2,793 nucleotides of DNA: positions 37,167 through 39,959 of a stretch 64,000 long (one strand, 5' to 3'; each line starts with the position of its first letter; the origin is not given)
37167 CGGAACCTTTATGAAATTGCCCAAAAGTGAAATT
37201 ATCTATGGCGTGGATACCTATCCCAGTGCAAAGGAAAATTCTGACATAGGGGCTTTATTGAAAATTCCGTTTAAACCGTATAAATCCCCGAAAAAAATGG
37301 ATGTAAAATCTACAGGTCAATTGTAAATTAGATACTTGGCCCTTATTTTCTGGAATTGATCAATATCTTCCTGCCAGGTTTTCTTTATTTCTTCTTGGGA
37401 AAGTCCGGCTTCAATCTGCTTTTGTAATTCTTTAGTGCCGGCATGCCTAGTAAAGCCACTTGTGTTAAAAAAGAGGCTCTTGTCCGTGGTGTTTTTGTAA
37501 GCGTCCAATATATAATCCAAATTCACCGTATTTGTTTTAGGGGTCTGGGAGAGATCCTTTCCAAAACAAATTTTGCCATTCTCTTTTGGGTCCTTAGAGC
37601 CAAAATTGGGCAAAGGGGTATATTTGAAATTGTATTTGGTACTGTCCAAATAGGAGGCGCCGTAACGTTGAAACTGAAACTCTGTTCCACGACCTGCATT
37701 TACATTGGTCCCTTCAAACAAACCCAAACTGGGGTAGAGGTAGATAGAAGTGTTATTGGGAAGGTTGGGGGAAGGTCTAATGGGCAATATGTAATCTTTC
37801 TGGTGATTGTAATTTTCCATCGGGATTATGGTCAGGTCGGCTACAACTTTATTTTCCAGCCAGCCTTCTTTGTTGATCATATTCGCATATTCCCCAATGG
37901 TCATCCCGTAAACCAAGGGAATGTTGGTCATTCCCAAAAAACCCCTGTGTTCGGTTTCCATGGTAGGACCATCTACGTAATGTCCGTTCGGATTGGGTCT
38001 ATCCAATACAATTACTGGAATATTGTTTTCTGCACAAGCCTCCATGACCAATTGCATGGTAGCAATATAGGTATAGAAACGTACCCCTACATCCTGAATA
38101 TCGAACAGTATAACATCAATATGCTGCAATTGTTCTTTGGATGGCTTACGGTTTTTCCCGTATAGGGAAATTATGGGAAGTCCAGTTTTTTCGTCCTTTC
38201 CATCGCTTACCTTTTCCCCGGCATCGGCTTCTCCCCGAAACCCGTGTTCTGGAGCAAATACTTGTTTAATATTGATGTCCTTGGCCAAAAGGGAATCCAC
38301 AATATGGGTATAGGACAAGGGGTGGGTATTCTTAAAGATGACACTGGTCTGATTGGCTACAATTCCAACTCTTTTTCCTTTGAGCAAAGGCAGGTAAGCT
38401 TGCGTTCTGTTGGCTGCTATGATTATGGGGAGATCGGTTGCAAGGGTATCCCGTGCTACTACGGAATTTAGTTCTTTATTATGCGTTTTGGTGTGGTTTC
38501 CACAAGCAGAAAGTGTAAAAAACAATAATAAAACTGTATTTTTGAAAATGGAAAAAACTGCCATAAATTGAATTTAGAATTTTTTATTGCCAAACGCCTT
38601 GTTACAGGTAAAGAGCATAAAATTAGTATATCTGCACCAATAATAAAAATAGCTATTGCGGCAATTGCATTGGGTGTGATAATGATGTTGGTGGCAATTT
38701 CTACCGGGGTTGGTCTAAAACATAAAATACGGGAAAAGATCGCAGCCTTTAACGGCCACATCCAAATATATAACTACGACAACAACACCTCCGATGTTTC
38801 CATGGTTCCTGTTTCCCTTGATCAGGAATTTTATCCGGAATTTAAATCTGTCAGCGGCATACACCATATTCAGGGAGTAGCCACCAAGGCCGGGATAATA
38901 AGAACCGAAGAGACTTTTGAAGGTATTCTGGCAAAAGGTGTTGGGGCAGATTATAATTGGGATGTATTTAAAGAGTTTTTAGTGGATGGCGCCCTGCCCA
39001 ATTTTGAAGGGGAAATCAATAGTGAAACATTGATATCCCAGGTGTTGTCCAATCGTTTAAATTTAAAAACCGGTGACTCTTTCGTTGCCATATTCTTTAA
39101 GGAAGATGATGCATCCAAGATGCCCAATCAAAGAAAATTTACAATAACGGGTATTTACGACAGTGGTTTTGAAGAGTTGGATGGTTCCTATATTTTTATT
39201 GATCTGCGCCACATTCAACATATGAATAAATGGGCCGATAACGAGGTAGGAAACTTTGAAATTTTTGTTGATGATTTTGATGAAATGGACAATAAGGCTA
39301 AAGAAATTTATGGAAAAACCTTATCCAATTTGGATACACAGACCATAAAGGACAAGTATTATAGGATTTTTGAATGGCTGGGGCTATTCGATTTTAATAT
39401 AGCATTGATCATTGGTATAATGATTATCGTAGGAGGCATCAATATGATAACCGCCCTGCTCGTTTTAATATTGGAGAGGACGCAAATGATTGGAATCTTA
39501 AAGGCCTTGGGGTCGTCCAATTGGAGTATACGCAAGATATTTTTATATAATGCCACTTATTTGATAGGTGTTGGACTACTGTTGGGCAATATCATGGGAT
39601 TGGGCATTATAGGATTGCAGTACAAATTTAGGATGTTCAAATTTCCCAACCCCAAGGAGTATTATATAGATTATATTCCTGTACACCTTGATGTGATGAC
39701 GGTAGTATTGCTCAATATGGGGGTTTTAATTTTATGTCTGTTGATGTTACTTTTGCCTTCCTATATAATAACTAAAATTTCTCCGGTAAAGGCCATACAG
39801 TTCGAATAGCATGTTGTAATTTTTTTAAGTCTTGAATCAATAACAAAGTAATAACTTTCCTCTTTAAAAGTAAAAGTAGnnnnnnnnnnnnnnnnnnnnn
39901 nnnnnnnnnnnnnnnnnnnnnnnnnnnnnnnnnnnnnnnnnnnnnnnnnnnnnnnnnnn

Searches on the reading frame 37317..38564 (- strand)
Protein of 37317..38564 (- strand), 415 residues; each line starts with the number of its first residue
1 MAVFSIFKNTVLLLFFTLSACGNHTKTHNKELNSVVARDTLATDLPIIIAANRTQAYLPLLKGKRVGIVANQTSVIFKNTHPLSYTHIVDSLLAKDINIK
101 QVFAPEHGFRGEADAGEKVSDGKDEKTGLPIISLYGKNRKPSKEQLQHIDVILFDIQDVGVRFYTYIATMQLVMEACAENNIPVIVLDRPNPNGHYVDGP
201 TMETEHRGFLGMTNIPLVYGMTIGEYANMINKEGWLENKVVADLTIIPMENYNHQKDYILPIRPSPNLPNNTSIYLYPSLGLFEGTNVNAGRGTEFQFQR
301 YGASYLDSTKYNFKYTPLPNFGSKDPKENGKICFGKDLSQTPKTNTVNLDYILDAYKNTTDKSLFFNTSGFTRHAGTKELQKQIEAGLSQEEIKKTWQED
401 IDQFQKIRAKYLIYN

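Call 78: search_protein_families(library=pfam, proteins=[window:37317-38564:-], max_evalue=0.00001)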
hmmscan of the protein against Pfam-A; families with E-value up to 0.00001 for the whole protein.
window:37317-38564:- (415 aa): 2 families
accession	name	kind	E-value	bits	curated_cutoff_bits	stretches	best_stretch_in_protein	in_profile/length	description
PF07075.17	NamZ_N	-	7e-81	270.9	26.9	1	66-271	1-202/203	Exo-beta-N-acetylmuramidase NamZ, N-terminal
PF20732.2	NamZ_C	-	1.4e-30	107.5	25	1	275-414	1-152/152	Exo-beta-N-acetylmuramidase NamZ, C-terminal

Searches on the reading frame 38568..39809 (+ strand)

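Call 78: search_protein_families(library=pfam, proteins=[window:38568-39809:+], max_evalue=0.00001)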
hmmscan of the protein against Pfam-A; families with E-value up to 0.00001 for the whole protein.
window:38568-39809:+ (413 aa): 2 families
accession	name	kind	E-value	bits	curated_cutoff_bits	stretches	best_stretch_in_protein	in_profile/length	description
PF02687.27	FtsX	-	8.6e-17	61.8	25.5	1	280-406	2-120/120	FtsX-like permease C-terminal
PF12704.14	MacB_PCD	-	6.6e-08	33.5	27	1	28-232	3-189/207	MacB-like periplasmic core domain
